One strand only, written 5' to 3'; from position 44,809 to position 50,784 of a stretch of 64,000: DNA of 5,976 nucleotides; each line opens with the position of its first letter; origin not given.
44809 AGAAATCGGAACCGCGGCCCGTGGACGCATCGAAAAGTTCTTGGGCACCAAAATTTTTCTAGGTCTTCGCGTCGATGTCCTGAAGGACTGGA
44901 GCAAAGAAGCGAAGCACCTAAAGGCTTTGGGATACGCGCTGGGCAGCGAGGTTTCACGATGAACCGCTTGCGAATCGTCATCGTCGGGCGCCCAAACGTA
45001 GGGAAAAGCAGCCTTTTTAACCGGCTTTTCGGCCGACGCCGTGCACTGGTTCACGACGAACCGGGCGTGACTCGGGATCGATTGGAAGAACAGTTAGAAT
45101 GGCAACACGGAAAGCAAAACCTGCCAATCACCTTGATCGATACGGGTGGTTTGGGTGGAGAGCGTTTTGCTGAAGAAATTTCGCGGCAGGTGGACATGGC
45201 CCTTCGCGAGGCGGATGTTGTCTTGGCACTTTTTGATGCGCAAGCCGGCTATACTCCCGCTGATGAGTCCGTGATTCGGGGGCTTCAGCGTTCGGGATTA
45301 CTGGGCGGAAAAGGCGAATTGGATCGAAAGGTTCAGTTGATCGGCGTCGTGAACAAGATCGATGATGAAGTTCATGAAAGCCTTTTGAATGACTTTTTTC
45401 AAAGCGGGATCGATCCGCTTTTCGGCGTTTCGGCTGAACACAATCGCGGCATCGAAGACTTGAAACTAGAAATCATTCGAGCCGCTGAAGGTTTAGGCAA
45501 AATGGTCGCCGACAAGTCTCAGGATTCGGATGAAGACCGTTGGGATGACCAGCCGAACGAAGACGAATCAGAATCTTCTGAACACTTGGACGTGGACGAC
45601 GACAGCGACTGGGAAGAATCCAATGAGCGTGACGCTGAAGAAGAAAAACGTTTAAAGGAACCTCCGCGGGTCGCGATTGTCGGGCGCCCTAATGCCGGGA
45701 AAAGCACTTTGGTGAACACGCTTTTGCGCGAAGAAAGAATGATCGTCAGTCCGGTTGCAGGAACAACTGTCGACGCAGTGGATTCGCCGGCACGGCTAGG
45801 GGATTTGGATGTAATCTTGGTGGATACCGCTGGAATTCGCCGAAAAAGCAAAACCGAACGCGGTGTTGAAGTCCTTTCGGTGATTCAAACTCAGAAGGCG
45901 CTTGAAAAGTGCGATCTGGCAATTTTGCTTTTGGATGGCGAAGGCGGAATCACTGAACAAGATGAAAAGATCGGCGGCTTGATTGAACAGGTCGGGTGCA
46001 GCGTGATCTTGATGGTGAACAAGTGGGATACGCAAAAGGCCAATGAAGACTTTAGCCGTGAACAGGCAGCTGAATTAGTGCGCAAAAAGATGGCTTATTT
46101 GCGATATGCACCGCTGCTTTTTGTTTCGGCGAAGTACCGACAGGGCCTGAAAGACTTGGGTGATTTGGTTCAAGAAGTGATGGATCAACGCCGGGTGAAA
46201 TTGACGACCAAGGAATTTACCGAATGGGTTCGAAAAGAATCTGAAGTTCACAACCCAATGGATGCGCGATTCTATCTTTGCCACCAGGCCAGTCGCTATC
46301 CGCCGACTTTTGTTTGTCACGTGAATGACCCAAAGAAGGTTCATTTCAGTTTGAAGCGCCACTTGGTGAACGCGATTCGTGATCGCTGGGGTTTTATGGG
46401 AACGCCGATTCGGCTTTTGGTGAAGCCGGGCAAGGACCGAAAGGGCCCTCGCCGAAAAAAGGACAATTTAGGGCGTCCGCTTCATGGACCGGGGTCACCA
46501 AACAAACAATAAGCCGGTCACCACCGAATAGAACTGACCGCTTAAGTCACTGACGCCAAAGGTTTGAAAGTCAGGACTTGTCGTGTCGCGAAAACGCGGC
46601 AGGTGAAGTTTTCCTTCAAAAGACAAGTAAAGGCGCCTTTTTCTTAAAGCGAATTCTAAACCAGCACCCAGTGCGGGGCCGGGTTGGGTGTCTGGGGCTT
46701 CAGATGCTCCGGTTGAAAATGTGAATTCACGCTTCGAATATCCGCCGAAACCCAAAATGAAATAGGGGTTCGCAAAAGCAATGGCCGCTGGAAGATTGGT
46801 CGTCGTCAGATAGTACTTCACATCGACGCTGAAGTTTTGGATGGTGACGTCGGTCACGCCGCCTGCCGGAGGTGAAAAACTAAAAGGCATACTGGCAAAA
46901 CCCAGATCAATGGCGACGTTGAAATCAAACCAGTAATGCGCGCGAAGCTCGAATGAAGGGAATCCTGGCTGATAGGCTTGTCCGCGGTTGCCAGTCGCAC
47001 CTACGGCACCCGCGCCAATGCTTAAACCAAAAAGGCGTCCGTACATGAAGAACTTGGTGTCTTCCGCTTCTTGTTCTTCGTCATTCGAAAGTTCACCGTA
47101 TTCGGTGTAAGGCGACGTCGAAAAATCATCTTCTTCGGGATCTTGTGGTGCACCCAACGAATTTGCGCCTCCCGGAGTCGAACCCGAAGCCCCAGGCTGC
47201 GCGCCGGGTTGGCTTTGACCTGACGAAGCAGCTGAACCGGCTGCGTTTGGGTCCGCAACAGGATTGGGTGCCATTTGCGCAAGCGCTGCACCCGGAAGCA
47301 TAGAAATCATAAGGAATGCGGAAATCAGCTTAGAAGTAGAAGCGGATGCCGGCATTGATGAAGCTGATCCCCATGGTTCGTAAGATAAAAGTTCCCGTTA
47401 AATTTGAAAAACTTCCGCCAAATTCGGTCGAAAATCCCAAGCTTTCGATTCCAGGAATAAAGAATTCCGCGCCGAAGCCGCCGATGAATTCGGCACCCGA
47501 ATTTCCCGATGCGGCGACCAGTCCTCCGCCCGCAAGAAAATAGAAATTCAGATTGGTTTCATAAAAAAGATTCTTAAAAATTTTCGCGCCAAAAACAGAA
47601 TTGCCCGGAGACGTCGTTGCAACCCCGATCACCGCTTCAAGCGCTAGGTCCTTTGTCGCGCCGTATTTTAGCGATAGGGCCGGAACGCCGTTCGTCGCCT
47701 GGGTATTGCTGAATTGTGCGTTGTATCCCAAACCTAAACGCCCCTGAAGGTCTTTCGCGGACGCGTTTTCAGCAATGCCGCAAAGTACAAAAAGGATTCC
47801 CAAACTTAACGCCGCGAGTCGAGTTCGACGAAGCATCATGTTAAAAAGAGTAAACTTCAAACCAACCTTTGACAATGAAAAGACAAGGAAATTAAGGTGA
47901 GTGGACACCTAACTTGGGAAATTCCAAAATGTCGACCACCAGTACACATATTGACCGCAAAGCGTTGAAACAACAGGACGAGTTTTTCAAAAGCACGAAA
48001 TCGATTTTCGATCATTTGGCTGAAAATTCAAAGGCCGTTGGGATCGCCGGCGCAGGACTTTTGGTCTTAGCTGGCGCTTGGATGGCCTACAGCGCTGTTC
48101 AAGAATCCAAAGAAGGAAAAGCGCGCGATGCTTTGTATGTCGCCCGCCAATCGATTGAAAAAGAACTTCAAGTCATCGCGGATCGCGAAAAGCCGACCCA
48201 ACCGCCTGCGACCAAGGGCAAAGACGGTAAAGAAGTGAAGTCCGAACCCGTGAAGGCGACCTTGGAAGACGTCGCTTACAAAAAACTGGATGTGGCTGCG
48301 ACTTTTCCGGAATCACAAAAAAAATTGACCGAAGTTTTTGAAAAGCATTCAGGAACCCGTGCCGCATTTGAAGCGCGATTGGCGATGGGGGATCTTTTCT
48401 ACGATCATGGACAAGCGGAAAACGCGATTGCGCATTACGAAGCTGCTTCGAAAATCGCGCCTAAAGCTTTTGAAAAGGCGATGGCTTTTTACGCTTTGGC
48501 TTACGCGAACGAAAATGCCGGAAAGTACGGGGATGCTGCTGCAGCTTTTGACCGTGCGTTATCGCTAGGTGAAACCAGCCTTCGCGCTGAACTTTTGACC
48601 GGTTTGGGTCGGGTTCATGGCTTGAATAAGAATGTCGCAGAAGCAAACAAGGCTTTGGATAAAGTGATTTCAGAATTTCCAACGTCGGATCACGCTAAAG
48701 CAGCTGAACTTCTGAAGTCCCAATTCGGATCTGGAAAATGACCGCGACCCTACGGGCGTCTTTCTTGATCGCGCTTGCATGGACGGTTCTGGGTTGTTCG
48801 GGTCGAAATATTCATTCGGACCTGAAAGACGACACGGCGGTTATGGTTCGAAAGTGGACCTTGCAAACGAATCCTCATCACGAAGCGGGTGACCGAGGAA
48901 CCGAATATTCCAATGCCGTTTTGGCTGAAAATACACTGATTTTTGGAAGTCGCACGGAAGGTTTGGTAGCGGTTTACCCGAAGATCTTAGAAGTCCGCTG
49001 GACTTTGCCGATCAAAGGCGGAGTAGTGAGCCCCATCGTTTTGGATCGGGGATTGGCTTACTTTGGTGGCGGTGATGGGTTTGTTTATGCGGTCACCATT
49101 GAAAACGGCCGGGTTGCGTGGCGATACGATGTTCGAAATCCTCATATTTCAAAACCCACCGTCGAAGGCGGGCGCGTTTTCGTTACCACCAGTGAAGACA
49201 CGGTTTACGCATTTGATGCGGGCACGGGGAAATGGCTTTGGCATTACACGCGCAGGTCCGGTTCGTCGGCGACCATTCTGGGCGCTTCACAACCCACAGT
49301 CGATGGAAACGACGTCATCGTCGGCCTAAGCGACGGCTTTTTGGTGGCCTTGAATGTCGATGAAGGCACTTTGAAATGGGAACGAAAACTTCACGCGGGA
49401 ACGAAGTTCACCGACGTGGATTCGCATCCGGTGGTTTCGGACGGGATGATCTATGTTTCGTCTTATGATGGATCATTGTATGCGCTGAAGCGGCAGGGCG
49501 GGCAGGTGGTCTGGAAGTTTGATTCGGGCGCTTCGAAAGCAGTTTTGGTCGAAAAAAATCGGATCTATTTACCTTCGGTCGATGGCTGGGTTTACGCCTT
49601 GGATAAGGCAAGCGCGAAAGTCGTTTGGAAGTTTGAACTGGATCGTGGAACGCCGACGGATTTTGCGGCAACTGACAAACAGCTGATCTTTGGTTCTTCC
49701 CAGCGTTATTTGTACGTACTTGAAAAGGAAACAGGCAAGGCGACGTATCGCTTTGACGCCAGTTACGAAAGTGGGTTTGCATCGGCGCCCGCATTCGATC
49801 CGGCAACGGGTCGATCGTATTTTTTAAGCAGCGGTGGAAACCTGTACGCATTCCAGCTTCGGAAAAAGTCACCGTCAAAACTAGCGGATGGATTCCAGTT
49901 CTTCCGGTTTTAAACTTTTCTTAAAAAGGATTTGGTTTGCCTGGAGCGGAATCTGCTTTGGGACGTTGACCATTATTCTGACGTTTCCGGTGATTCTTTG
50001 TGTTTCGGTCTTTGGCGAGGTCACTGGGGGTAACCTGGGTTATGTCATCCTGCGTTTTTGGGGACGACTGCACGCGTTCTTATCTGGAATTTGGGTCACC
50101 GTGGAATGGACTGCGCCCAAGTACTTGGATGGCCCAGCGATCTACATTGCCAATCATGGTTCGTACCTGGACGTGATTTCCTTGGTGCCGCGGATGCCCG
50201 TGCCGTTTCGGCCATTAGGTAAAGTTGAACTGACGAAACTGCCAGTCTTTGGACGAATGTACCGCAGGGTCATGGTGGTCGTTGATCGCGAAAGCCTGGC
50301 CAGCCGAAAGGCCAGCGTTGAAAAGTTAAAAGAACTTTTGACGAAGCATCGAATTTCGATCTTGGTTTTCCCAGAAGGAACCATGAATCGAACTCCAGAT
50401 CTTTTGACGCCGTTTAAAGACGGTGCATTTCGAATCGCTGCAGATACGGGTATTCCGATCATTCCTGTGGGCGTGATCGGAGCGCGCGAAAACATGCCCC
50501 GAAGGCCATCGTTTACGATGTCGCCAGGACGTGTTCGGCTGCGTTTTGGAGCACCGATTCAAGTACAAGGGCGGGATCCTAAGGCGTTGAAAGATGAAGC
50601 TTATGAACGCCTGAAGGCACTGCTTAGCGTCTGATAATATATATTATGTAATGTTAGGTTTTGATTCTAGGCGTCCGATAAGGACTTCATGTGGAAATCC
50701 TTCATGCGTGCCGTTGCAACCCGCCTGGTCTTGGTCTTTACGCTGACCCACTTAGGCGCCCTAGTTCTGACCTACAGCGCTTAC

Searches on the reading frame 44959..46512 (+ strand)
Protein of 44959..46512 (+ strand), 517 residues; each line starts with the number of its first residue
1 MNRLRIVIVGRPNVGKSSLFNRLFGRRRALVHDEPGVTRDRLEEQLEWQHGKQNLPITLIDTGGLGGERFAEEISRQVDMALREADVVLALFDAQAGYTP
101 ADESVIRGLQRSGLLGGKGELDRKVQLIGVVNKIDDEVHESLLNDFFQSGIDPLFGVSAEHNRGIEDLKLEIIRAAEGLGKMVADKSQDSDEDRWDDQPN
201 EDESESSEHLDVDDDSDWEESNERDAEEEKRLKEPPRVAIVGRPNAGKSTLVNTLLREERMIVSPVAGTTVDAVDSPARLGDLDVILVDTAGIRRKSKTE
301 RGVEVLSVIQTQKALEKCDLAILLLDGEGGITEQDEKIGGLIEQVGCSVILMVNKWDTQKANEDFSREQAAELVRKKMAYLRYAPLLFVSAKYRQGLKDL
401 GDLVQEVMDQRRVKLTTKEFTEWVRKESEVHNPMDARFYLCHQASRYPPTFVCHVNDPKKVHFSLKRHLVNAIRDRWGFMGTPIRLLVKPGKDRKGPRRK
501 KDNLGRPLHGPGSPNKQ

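Call 36: search_protein_families(library=pfam, proteins=[window:44959-46512:+], max_evalue=0.00001)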
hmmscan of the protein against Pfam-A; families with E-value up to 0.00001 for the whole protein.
window:44959-46512:+ (517 aa): 11 families
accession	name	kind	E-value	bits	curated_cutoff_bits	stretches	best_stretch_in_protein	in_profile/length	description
PF01926.29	MMR_HSR1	-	3.9e-50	169.1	21.9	2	237-355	1-113/113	50S ribosome-binding GTPase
PF00009.33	GTP_EFTU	-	4.7e-21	75.7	26.5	1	310-408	85-186/188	Elongation factor Tu GTP binding domain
PF14714.11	KH_dom-like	-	8.3e-19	68.1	27.3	1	414-489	1-81/81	KH-domain-like of EngA bacterial GTPase enzymes, C-terminal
PF02421.24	FeoB_N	-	2.4e-17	63.3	27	2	237-362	2-121/156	Ferrous iron transport protein B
PF00350.29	Dynamin_N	-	2.6e-13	50.8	27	0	238-269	1-32/168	Dynamin family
PF04548.22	AIG1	-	2.6e-11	43.7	27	1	4-111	1-109/212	AIG1 family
PF03193.22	RsgA_GTPase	-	7.2e-08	32.9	30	0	230-268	102-139/174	RsgA GTPase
PF08477.19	Roc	-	2.2e-06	28.3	27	0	5-95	1-90/119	Ras of Complex, Roc, domain of DAPkinase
PF00071.28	Ras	-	3.3e-06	27.2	21.6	0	5-95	1-82/162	Ras family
PF00025.27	Arf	-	4.3e-06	26.8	22.3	0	236-276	15-55/174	ADP-ribosylation factor family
PF02492.25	cobW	-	5.1e-06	26.6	20.7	0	280-368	80-165/180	CobW/HypB/UreG, nucleotide-binding domain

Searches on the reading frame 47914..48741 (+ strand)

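Call 85: search_protein_families(library=pfam, proteins=[window:47914-48741:+], max_evalue=0.000001)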
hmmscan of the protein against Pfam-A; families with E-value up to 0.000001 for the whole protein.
window:47914-48741:+ (275 aa): 6 families
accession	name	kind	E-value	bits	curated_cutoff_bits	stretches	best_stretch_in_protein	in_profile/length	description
PF07719.23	TPR_2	-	1.7e-11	43.7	27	0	190-218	2-30/34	Tetratricopeptide repeat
PF13432.12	TPR_16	-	2.9e-09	37.6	32.7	0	193-258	1-64/65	Tetratricopeptide repeat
PF13428.12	TPR_14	-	2.6e-08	34.2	23.5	0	191-225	3-37/44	Tetratricopeptide repeat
PF13174.12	TPR_6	-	1.3e-07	32.2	26.3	0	231-258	6-33/33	Tetratricopeptide repeat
PF00515.34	TPR_1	-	2.3e-07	30.7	27.8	0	189-218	1-30/34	Tetratricopeptide repeat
PF13181.12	TPR_8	-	6.1e-07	29.6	25.7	0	153-184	2-33/34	Tetratricopeptide repeat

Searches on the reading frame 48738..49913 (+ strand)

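Call 85: search_protein_families(library=pfam, proteins=[window:48738-49913:+], max_evalue=0.000001)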
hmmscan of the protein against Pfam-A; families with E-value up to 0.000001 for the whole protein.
window:48738-49913:+ (391 aa): 5 families
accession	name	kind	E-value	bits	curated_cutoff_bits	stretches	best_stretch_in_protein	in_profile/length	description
PF13360.13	PQQ_2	-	2.9e-53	181.4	27.6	2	88-298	17-232/233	Outer membrane protein assembly factor BamB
PF13570.13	Beta-prop_ACSF4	-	2.6e-38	132.7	133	2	188-302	59-174/329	Beta-alanine-activating enzyme, beta-propeller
PF01011.28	PQQ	-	3.5e-15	56.2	26.7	0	223-339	45-140/595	Glucose/ethanol/alcohol dehydrogenase, beta-propeller domain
PF25292.1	Beta-prop_CGLA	-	2.4e-08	34.2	26.8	0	199-264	8-72/316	Lambda-carrageenase beta-propeller domain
PF25293.1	Beta-prop_EMC1_N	-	6.4e-07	29.7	34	0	144-305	31-188/219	EMC1 N-terminal beta-propeller domain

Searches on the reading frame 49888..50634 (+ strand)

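Call 85: search_protein_families(library=pfam, proteins=[window:49888-50634:+], max_evalue=0.000001)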
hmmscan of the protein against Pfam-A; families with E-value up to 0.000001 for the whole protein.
window:49888-50634:+ (248 aa): 1 family
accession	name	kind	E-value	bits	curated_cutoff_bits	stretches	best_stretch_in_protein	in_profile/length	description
PF01553.26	Acyltransferase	-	1.4e-26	93.3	23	1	81-196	13-131/132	Acyltransferase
